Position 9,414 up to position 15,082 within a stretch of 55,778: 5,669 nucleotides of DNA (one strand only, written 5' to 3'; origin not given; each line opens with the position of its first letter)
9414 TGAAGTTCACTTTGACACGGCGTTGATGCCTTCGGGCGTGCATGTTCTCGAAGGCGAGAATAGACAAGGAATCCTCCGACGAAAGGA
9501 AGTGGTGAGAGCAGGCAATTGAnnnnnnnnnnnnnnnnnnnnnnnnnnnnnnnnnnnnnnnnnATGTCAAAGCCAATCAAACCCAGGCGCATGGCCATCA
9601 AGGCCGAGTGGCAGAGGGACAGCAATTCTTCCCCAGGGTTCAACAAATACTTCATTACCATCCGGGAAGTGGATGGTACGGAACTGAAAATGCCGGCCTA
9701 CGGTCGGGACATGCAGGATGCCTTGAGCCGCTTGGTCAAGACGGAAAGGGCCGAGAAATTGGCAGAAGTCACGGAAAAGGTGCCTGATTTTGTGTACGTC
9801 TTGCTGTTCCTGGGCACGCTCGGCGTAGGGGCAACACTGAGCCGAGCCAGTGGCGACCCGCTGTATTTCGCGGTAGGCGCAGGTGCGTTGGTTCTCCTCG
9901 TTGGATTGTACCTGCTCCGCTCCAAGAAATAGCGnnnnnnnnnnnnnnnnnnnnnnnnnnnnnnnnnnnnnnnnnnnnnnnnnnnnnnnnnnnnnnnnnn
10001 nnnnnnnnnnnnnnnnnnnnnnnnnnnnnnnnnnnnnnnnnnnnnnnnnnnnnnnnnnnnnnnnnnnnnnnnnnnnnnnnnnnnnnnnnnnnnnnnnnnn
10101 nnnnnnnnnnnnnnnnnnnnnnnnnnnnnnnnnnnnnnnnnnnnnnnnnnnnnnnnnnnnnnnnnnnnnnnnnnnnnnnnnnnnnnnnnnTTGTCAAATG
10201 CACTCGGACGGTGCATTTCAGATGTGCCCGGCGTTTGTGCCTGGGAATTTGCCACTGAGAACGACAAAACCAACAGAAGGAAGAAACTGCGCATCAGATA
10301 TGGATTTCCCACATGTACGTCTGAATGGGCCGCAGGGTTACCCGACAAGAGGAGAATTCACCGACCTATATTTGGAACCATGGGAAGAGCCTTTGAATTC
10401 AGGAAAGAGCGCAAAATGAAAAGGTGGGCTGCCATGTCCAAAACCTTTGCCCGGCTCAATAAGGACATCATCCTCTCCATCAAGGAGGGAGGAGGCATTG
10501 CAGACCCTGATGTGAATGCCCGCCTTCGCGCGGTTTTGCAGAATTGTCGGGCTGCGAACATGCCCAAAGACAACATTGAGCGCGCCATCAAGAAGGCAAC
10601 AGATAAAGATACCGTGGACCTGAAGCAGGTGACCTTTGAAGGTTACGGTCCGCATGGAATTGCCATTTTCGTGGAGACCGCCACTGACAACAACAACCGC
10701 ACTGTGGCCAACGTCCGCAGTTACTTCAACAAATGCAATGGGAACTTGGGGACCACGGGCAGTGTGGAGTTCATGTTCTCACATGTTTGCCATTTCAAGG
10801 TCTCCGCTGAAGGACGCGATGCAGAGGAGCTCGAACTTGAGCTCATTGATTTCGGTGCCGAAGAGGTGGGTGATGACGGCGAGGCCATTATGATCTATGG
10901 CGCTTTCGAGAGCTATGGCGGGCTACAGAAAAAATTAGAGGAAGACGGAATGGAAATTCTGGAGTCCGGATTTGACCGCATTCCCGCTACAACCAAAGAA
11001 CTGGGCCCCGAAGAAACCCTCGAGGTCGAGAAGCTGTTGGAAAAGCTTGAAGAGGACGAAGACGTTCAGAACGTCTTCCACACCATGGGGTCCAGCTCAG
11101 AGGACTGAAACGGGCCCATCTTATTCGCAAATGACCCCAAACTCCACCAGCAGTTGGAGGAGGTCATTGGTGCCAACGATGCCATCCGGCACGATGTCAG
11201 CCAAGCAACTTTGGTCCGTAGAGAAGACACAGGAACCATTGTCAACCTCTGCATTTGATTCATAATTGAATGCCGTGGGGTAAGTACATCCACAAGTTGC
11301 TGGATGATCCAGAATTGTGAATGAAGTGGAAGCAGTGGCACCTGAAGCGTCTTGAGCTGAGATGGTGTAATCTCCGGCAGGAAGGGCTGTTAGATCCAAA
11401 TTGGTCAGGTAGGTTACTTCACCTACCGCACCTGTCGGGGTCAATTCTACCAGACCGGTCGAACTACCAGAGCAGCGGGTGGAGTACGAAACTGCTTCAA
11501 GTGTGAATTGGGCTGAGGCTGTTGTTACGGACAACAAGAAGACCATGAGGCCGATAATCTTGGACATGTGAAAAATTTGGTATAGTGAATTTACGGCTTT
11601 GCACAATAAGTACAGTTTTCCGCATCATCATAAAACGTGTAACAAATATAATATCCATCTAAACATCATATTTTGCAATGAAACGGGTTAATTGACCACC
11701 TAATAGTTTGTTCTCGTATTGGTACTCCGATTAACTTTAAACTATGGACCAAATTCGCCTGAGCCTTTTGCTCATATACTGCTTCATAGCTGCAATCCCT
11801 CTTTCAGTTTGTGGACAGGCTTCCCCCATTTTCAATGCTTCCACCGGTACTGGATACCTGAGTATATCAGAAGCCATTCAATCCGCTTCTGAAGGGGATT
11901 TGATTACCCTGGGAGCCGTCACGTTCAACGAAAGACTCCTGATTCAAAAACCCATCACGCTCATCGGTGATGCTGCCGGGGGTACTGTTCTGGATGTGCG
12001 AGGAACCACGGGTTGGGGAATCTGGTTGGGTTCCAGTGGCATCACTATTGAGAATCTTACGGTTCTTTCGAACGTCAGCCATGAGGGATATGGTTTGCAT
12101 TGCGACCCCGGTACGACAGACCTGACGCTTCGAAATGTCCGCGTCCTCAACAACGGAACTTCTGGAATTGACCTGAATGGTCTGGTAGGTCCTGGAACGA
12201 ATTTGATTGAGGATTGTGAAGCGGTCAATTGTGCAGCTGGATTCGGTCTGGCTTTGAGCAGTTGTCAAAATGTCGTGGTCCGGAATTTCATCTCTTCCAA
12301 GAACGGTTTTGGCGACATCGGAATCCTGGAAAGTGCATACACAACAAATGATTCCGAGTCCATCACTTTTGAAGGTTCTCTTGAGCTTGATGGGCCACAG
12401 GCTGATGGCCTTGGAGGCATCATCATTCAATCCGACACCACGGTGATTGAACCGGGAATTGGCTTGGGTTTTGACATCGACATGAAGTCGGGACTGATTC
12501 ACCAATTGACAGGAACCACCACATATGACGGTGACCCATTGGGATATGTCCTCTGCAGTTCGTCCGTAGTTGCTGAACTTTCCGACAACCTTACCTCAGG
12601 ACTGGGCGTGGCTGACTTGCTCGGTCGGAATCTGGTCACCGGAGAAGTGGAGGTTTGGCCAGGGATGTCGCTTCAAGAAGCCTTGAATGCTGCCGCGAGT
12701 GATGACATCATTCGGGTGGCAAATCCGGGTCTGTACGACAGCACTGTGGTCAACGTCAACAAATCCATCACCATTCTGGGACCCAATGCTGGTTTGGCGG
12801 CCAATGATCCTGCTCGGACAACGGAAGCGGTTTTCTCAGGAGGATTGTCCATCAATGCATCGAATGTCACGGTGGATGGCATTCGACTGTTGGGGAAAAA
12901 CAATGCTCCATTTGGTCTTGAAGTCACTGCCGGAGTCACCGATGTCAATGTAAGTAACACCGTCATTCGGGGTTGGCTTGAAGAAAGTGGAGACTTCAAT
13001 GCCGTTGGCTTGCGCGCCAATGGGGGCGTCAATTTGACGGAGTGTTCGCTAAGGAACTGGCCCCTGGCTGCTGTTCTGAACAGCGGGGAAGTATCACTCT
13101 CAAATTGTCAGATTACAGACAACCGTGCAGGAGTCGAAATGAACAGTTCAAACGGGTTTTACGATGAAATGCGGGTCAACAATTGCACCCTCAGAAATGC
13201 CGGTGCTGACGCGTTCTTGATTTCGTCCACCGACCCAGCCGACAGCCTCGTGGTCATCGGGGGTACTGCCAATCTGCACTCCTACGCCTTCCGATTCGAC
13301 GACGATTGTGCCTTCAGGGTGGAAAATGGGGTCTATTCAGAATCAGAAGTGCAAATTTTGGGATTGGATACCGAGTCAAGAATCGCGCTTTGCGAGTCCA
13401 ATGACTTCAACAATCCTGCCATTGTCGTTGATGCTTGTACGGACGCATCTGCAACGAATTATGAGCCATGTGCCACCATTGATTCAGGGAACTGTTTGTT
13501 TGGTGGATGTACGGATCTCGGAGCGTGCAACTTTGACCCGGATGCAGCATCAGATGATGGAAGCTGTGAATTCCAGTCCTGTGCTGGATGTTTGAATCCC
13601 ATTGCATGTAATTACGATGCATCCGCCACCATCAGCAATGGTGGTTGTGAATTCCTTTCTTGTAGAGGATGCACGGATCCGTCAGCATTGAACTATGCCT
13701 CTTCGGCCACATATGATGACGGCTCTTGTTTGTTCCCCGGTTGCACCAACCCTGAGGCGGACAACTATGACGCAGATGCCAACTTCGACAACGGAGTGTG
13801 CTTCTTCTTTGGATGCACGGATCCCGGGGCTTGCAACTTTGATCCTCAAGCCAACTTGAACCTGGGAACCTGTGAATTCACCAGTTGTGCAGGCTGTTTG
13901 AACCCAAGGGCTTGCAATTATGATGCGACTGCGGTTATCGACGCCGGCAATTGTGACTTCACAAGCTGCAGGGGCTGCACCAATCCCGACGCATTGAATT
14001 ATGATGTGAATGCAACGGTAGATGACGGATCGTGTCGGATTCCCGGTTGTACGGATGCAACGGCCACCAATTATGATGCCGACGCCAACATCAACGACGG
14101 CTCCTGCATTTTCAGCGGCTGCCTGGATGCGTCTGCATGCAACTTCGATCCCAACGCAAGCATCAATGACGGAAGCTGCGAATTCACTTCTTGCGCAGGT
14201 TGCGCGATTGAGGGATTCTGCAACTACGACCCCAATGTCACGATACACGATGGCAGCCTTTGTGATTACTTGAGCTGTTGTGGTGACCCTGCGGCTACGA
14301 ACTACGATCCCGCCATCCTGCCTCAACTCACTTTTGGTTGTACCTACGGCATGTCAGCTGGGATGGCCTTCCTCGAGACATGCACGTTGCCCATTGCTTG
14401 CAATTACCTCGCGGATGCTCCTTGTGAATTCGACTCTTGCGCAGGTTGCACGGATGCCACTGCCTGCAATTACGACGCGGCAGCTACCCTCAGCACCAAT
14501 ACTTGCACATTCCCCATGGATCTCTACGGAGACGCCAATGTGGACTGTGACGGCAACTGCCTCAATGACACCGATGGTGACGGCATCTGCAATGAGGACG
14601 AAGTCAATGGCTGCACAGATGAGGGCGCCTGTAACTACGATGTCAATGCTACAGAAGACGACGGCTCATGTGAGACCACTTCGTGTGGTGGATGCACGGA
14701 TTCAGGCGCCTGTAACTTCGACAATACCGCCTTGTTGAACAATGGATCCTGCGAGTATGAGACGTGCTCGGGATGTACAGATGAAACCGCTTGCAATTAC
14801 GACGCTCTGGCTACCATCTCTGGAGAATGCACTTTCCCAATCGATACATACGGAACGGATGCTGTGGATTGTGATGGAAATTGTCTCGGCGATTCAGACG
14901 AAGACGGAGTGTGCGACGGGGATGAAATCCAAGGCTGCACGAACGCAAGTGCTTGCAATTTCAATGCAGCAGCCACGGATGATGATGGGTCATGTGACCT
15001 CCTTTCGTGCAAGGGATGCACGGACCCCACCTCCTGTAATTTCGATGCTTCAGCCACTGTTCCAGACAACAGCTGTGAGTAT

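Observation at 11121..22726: Module-sharing surface-protein island: four adjacent secreted proteins built from the same parts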

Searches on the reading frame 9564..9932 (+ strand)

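Call 17: search_protein_families(library=pfam, proteins=[window:9564-9932:+], max_evalue=0.01)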
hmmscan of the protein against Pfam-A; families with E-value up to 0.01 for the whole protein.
window:9564-9932:+ (122 aa): 1 family
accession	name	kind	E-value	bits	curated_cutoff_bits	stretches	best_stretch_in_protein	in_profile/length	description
PF14023.12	Bestrophin-like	-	0.0059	16.6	32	0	31-117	125-211/232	Bestrophin-like domain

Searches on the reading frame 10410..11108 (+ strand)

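Call 17: search_protein_families(library=pfam, proteins=[window:10410-11108:+], max_evalue=0.01)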
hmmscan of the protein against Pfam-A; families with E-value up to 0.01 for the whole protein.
window:10410-11108:+ (232 aa): 2 families
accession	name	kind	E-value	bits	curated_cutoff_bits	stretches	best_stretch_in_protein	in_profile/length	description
PF01709.26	Transcrip_reg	-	1.1e-49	168.6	27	1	72-226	2-160/160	TACO1/YebC second and third domain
PF20772.2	TACO1_YebC_N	-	1.7e-22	80.1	36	1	1-65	9-72/73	TACO1/YebC protein N-terminal domain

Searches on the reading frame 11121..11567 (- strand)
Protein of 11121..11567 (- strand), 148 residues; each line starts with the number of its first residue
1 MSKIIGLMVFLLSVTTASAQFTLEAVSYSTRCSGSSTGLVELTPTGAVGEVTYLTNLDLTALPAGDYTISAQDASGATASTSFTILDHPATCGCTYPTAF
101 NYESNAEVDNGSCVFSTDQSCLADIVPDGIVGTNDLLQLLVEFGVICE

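Call 3: search_protein_families(library=pfam, proteins=[window:11121-11567:-], max_evalue=0.1)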
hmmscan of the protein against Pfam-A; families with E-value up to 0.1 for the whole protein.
window:11121-11567:- (148 aa): 1 family
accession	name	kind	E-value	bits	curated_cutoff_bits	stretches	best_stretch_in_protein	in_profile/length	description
PF13573.12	SprB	-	0.013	15.6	28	1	31-54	8-32/37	SprB repeat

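Call 4: search_protein_families(library=ncbifam, proteins=[window:11121-11567:-], max_evalue=0.1)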
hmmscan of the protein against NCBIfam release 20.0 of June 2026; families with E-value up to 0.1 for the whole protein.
window:11121-11567:- (148 aa): 1 family
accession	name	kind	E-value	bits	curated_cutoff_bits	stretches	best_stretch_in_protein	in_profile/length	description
NF045619.1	adhes_GNV_Cterm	subfamily_domain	0.023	13.9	180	1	16-111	270-365/458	BapA/Bap/LapF family large adhesin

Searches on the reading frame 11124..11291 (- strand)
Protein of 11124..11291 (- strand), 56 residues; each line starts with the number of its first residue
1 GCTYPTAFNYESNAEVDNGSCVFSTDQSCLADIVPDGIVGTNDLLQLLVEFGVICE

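Call 50: search_protein_families(library=ncbifam, proteins=[window:11124-11291:-], max_evalue=10)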
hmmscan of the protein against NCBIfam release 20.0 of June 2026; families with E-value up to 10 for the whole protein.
seq(56 aa): 0 families

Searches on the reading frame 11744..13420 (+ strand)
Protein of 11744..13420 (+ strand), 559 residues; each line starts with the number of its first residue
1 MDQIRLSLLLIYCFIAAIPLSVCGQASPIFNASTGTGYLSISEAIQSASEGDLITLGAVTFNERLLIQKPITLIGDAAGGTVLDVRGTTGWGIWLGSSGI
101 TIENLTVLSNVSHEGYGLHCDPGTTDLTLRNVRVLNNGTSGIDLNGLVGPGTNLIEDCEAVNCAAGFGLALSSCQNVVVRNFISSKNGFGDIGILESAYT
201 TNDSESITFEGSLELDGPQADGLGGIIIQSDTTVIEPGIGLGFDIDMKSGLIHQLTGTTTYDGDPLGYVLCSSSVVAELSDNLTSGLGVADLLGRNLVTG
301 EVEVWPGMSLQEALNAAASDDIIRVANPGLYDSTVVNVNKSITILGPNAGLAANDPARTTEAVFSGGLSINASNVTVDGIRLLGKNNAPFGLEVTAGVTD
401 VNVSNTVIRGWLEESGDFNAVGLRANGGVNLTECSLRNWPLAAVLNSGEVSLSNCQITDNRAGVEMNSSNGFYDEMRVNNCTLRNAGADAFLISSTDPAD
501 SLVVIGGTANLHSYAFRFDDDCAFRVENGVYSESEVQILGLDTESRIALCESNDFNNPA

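Call 59: search_solved_structures(query=window:11744-13420:+, max_evalue=0.1)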
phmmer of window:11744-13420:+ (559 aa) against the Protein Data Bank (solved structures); distinct sequences matched with E-value up to 0.1: 1.
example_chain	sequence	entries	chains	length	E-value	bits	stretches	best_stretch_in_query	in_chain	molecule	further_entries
4x2r_A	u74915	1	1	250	0.082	14.8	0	353-418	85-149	1-(5-phosphoribosyl)-5-[(5-phosphoribosylamino)methylideneamino] imidazole-4-carboxamide i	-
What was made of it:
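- Tried and rejected: Sequence-level PDB search of the heads: g2's head gave nothing usable (call 59).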

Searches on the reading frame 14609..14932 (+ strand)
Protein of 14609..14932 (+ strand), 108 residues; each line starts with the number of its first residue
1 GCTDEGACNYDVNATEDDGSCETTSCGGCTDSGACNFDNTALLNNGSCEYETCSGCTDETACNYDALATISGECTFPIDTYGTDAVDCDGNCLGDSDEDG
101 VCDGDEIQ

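Call 43: search_protein_representatives(alignment_id=A1)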
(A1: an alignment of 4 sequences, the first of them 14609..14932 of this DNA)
Query: 4 sequences, 108 profile positions. Proteins with E-value up to 0.001 (for the whole library): 13292; up to 1e-10: 6199; up to 1e-30: 1585. The best 150 are listed.
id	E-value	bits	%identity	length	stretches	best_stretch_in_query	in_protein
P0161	0.0e+00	1374.5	-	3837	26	1-78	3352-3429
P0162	0.0e+00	1224.3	-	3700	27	1-76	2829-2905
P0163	0.0e+00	1031.3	-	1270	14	1-107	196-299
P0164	0.0e+00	1006.4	-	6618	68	1-77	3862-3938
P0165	5.3e-286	943.4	-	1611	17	1-82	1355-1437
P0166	8.1e-278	917.1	-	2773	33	1-107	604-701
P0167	2.4e-253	838.4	-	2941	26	4-107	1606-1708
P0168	1.4e-249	826.2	-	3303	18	1-76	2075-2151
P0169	3.0e-247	818.8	-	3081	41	1-107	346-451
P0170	9.0e-247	817.2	-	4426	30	1-78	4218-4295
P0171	5.6e-246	814.7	-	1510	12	1-106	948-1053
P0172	1.9e-238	790.4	-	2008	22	1-77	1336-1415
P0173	4.3e-233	773.2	-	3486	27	26-107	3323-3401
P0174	4.6e-222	737.8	-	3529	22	1-104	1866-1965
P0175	4.4e-217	721.7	-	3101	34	25-106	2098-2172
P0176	1.6e-210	700.6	-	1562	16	1-81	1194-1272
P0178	2.5e-190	635.6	-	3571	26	1-75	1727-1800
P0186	2.0e-156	526.6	-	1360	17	1-106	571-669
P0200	1.2e-139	472.6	-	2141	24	1-76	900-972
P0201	1.2e-138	469.4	-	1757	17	1-106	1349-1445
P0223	2.5e-120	410.5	-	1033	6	1-107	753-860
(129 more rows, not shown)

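Call 67: list_cluster_members(proteins=[P0164, P0165, P0166, P0171, P0176, P0178, P0186, P0200, P0201, P0223])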
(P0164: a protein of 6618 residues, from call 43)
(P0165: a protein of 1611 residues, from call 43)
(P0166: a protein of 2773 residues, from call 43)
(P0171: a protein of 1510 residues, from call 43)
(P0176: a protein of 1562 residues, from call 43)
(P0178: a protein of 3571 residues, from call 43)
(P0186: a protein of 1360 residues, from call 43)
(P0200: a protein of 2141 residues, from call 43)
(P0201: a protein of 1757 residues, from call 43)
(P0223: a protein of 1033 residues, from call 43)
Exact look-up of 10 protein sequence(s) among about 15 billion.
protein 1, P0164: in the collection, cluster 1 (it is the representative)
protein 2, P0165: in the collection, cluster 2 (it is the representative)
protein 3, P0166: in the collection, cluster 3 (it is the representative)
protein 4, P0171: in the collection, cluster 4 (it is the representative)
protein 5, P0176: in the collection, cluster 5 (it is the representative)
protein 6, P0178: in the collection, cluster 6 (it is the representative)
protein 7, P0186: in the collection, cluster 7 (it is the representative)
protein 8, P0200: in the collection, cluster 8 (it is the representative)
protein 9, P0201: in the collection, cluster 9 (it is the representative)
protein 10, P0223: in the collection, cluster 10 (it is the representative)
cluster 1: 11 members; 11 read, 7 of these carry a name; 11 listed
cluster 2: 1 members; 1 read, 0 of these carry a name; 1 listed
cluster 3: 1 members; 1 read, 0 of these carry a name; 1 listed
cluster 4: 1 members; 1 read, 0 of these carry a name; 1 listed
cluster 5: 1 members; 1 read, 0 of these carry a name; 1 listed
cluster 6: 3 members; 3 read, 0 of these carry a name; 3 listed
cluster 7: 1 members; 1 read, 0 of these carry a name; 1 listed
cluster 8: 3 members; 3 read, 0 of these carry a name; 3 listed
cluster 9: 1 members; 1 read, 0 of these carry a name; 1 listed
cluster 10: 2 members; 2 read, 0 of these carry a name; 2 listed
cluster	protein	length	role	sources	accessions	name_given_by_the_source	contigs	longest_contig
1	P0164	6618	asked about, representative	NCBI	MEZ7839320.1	MAG: hypothetical protein QMB13_08325, partial [Flavobacteriales bacterium]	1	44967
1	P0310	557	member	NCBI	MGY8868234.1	MAG: hypothetical protein ACKVJK_21725, partial [Methylophagaceae bacterium]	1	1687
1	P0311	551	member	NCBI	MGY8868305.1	MAG: hypothetical protein ACKVJK_22090, partial [Methylophagaceae bacterium]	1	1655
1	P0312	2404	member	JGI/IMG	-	hypothetical protein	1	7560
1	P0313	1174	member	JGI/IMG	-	hypothetical protein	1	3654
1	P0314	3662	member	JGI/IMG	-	hypothetical protein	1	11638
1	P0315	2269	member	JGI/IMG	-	hypothetical protein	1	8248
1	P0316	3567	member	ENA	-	-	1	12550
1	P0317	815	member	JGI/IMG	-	-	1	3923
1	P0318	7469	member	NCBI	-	-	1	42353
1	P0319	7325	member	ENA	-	-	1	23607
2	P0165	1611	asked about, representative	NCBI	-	-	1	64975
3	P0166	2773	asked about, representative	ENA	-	-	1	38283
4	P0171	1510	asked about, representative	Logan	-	-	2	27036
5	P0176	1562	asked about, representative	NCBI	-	-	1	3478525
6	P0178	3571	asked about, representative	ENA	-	-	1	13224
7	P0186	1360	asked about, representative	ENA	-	-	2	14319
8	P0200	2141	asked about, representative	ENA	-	-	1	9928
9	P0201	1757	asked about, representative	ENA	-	-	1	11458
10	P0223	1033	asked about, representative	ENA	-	-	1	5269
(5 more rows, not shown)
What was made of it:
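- Tried and rejected: Source annotations: where a source gives these proteins a name, it is 'hypothetical protein' (call 67).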
